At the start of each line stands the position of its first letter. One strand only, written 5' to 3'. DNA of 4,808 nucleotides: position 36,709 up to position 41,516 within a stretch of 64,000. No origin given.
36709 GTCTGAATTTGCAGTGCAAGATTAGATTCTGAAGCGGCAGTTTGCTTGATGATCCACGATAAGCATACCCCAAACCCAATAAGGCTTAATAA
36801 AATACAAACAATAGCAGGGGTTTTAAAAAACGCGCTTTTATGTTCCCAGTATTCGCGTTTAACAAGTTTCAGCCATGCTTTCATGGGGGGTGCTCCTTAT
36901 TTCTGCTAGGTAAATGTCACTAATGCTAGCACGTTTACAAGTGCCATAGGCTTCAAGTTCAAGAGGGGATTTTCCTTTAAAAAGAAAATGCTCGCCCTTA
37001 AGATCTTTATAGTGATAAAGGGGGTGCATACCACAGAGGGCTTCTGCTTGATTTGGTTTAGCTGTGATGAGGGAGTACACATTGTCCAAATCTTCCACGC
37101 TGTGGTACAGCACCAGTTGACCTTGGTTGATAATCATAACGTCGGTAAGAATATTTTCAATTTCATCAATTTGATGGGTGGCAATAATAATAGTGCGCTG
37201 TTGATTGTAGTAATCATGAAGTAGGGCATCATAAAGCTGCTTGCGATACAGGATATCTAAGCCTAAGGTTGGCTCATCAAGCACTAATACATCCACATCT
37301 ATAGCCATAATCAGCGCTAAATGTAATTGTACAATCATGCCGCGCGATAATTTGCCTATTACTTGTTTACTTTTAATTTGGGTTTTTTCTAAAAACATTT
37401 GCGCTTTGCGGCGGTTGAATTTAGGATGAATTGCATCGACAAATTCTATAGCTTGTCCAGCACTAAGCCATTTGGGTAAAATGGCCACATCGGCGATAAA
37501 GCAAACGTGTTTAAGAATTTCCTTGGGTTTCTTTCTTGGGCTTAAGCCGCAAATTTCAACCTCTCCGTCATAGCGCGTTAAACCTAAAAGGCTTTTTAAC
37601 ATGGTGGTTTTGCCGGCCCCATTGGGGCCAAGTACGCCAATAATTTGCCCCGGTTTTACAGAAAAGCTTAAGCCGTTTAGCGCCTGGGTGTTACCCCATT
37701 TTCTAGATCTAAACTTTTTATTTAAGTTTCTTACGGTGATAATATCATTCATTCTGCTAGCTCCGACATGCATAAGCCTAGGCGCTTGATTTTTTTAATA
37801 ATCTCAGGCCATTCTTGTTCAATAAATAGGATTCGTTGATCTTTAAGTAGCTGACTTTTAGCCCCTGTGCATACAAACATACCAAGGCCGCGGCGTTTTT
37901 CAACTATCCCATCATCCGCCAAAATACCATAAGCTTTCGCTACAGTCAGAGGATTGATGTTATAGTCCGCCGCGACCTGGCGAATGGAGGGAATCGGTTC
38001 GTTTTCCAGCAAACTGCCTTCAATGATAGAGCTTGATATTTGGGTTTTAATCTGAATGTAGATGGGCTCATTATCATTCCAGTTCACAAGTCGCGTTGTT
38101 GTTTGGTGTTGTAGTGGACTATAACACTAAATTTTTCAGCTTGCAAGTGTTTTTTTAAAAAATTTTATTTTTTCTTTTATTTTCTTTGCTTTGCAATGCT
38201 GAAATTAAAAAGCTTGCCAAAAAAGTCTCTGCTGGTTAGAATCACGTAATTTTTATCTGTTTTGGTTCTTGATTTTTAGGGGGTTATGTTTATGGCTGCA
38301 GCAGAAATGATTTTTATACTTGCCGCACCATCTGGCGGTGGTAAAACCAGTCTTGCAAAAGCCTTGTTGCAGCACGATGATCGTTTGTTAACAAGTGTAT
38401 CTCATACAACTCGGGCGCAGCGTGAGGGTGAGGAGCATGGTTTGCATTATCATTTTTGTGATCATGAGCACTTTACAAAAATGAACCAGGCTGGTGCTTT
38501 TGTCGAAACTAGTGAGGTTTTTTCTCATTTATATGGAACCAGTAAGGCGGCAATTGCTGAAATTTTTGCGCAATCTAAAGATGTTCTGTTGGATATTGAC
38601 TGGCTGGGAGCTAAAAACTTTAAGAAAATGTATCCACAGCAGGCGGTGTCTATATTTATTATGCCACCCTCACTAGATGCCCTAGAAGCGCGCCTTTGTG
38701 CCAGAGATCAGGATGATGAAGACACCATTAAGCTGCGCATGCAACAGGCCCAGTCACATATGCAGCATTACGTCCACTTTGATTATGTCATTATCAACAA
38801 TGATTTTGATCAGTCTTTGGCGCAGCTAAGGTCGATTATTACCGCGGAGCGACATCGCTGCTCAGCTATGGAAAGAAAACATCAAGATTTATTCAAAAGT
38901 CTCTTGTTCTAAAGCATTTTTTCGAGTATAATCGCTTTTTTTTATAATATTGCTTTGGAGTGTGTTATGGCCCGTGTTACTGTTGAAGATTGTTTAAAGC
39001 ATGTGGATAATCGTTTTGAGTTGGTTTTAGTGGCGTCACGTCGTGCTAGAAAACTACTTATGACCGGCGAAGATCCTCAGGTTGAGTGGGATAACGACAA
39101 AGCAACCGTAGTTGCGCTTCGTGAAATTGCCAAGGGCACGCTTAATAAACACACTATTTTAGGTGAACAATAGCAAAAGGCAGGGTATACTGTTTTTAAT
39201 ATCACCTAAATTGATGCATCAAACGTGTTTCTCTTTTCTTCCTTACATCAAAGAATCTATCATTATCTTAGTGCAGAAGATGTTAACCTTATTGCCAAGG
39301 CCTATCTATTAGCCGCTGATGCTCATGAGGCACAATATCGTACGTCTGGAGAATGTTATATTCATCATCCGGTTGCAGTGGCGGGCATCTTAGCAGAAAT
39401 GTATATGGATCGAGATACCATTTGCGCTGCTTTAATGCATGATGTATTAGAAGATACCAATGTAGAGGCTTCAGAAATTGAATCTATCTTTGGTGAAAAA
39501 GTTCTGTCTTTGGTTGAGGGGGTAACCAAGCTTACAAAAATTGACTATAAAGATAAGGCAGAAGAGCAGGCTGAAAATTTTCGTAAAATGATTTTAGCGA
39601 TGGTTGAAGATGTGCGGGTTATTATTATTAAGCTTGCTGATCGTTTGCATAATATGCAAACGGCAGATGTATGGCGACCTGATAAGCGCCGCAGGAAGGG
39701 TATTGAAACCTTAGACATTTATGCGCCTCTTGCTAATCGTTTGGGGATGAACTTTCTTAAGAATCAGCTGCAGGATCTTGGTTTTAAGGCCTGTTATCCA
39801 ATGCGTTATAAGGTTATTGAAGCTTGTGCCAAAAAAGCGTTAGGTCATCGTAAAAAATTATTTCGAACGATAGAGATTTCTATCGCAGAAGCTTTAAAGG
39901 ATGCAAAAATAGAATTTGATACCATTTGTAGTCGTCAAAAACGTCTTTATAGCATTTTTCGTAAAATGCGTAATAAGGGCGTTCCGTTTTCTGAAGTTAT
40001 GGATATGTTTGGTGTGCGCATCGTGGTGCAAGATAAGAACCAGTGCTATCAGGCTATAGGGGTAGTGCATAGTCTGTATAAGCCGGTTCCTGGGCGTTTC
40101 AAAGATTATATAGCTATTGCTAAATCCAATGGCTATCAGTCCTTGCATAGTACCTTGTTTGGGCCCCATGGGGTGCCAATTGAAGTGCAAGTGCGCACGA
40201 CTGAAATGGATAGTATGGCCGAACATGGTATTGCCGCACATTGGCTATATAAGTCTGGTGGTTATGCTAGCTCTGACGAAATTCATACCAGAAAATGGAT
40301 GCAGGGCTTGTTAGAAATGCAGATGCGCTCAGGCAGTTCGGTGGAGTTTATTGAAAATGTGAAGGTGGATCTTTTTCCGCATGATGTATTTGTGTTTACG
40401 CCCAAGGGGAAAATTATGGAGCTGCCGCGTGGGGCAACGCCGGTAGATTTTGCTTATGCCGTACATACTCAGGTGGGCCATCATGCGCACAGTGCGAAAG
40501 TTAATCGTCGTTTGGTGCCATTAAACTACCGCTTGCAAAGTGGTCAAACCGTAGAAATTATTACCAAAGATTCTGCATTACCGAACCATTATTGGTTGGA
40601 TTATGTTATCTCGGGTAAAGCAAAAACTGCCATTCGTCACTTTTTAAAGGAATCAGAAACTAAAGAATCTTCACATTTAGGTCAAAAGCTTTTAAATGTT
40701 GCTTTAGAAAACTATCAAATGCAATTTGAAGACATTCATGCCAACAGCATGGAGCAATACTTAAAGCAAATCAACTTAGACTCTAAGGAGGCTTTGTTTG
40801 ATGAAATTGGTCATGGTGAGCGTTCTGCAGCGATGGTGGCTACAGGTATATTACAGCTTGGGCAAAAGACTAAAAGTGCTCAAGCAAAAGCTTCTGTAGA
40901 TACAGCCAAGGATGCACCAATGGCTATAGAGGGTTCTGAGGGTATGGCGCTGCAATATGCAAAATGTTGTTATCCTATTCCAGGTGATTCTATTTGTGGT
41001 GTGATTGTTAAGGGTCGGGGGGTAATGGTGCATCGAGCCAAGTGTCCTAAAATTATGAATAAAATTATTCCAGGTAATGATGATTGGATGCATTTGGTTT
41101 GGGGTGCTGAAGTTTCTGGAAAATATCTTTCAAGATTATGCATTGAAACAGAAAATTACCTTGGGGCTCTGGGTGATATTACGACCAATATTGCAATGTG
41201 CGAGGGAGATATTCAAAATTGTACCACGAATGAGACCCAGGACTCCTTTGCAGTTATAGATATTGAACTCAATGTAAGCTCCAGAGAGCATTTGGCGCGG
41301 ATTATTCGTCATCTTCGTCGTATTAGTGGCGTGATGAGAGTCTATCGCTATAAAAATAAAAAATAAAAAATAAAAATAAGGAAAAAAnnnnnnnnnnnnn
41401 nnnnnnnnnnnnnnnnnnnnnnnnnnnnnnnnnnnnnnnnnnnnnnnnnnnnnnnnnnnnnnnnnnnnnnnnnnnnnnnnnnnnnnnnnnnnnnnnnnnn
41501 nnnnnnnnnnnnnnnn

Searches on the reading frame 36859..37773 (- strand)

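Call 28: search_protein_families(library=pfam, proteins=[window:36859-37773:-], max_evalue=0.001)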
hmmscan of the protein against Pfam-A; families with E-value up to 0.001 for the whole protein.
window:36859-37773:- (304 aa): 3 families
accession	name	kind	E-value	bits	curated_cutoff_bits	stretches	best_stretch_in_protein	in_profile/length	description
PF00005.33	ABC_tran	-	8.1e-20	72.3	25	1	32-169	1-136/137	ABC transporter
PF13304.12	AAA_21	-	7.4e-11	43.1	27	1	122-201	220-299/304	AAA domain, putative AbiEii toxin, Type IV TA system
PF13401.12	AAA_22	-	0.00026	21.8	27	0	43-122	6-82/130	AAA domain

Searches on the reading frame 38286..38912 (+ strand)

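Call 28: search_protein_families(library=pfam, proteins=[window:38286-38912:+], max_evalue=0.001)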
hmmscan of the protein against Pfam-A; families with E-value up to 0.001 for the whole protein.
window:38286-38912:+ (208 aa): 1 family
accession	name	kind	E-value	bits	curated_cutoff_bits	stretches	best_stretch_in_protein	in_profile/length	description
PF00625.27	Guanylate_kin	-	3.6e-50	170.6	25.2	1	10-187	5-181/182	Guanylate kinase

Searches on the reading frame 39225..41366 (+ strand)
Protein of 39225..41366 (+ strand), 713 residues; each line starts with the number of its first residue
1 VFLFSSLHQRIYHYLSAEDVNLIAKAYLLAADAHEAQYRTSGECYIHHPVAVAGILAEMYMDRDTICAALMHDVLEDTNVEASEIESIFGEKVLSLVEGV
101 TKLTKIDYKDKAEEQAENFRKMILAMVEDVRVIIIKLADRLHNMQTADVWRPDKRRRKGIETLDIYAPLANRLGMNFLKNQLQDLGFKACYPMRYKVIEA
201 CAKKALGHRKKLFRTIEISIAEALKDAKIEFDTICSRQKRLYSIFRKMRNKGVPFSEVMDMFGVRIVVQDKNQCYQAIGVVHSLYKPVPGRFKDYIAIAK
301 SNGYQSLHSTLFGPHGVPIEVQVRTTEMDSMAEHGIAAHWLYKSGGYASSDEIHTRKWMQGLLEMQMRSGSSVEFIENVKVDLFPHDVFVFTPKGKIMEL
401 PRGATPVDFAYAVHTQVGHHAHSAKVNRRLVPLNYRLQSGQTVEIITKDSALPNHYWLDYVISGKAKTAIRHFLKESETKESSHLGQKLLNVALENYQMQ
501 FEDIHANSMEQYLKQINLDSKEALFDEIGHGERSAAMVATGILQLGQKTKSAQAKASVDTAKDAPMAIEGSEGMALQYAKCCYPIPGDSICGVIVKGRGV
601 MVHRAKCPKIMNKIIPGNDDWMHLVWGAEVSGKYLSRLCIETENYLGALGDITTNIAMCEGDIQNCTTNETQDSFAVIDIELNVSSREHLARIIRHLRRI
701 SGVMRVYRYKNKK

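Call 51: search_protein_families(library=pfam, proteins=[window:39225-41366:+], max_evalue=0.001)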
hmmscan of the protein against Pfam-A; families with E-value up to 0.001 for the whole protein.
window:39225-41366:+ (713 aa): 6 families
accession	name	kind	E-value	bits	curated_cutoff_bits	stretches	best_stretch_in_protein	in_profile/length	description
PF13328.12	HD_4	-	2.7e-51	173.8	27.2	1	26-175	1-155/156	HD domain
PF04607.23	RelA_SpoT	-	2.6e-41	140.9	27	1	236-345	1-111/113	Region found in RelA / SpoT proteins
PF02824.27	TGS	-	1.9e-22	79.5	22.2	1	388-447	1-60/60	TGS domain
PF13291.12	ACT_4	-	4.5e-16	59.7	27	1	632-708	3-80/80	ACT domain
PF19296.4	RelA_AH_RIS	-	4.4e-14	53.4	23.8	1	461-576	4-114/185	RelA/SpoT, AH and RIS domains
PF01966.28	HD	-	9.3e-12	45.7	22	1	45-144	1-116/116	HD domain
